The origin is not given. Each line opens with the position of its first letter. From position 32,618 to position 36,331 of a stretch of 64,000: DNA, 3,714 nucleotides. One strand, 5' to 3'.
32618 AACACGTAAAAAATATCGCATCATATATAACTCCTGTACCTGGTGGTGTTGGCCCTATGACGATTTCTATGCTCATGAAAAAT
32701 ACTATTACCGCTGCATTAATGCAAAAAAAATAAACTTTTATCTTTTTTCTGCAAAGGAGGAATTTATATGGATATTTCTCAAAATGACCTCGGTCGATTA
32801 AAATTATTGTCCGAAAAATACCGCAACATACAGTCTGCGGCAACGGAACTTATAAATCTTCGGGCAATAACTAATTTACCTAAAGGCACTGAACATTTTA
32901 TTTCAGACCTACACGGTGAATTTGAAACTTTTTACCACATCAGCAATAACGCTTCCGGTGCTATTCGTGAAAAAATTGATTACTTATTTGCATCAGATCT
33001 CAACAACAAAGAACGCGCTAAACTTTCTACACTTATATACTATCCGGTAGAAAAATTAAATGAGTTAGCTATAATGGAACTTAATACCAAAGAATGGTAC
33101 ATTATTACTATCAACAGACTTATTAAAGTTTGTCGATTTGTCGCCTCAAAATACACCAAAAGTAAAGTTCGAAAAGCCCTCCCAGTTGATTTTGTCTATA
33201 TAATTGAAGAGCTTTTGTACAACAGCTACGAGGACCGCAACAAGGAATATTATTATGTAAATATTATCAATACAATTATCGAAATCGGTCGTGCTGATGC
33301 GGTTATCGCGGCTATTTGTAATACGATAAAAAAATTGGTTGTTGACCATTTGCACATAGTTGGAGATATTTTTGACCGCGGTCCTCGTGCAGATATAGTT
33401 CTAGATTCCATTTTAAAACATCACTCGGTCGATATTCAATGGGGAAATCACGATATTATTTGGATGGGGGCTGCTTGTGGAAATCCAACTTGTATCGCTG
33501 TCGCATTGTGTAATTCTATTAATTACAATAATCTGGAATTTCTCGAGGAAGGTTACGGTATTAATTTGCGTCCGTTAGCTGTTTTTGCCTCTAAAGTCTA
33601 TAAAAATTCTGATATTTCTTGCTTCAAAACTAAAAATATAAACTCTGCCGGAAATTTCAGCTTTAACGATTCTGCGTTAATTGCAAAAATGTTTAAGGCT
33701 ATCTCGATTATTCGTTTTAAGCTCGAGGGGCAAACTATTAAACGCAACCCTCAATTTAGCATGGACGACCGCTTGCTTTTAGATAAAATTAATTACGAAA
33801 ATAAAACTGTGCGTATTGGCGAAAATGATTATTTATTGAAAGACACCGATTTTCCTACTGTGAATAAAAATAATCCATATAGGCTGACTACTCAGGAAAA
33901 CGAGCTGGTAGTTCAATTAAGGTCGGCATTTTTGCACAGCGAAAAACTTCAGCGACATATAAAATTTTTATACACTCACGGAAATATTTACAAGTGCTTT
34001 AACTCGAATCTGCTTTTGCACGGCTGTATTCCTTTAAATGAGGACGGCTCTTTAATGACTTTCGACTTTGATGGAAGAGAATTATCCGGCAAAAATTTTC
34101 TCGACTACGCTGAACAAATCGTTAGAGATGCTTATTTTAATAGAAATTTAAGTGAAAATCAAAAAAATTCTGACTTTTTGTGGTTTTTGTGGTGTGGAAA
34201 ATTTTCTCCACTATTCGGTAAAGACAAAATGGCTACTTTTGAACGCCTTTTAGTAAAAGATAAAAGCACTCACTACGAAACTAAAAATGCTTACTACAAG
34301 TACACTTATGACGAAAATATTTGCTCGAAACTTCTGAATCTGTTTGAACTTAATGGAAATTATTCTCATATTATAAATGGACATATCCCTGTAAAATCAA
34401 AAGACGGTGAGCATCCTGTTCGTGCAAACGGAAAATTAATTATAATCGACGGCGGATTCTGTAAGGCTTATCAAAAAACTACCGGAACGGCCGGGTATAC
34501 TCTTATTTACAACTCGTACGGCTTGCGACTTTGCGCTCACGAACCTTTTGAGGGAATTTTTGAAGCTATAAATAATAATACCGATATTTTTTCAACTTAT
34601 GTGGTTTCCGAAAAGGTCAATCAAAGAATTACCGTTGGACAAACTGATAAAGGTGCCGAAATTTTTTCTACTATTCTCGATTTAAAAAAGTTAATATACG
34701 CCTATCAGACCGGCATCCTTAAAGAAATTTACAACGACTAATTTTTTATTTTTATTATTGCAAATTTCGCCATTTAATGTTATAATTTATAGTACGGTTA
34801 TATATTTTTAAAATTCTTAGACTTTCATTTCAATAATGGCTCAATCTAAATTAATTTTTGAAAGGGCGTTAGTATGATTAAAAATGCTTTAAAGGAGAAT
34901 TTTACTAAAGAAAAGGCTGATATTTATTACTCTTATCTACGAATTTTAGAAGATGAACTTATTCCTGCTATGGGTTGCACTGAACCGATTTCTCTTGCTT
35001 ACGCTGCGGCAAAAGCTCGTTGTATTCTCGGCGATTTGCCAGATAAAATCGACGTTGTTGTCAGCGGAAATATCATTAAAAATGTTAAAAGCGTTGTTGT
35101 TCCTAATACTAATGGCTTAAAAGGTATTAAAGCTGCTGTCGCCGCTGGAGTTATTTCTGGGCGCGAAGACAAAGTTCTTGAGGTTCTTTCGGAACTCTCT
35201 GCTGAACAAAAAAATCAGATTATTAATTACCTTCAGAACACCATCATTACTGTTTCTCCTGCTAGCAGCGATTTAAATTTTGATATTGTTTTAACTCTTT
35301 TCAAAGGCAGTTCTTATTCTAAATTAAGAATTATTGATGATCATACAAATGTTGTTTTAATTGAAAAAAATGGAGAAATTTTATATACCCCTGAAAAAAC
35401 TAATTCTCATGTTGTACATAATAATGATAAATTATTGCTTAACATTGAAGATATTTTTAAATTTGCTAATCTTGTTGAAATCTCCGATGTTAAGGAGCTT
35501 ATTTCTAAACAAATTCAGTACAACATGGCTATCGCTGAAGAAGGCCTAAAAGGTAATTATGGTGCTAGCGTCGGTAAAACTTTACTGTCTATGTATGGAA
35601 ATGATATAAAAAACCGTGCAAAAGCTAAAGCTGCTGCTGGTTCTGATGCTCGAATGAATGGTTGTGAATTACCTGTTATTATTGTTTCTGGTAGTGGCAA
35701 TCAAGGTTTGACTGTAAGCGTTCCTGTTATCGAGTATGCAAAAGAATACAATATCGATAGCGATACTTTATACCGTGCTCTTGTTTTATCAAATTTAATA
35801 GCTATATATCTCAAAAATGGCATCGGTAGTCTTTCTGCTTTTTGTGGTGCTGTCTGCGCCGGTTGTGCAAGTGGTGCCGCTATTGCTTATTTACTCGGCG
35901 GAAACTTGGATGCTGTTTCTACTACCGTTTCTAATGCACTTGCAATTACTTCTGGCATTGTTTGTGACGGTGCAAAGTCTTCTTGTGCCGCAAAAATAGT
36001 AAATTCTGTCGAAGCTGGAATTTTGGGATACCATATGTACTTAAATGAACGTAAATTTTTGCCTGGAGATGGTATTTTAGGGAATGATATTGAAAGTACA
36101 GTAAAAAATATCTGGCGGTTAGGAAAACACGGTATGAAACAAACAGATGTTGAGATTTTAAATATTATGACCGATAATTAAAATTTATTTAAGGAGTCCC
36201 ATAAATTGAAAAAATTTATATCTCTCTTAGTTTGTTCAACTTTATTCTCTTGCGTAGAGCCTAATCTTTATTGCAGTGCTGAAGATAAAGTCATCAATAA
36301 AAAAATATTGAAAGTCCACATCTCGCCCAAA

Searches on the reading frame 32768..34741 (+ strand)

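Call 73: search_protein_families(library=pfam, proteins=[window:32768-34741:+], max_evalue=0.00001)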
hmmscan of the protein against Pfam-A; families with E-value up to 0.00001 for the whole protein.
window:32768-34741:+ (657 aa): 1 family
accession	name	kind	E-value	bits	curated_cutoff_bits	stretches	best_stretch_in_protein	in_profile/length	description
PF06874.16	FBPase_2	-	1.2e-283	942.6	27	1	11-647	3-638/639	Firmicute fructose-1,6-bisphosphatase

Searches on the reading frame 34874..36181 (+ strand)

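Call 73: search_protein_families(library=pfam, proteins=[window:34874-36181:+], max_evalue=0.00001)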
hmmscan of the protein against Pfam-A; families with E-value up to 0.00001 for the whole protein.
window:34874-36181:+ (435 aa): 1 family
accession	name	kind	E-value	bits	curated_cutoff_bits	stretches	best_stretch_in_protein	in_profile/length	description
PF03313.21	SDH_alpha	-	3.8e-59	200.9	26.4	1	150-430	22-260/260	Serine dehydratase alpha chain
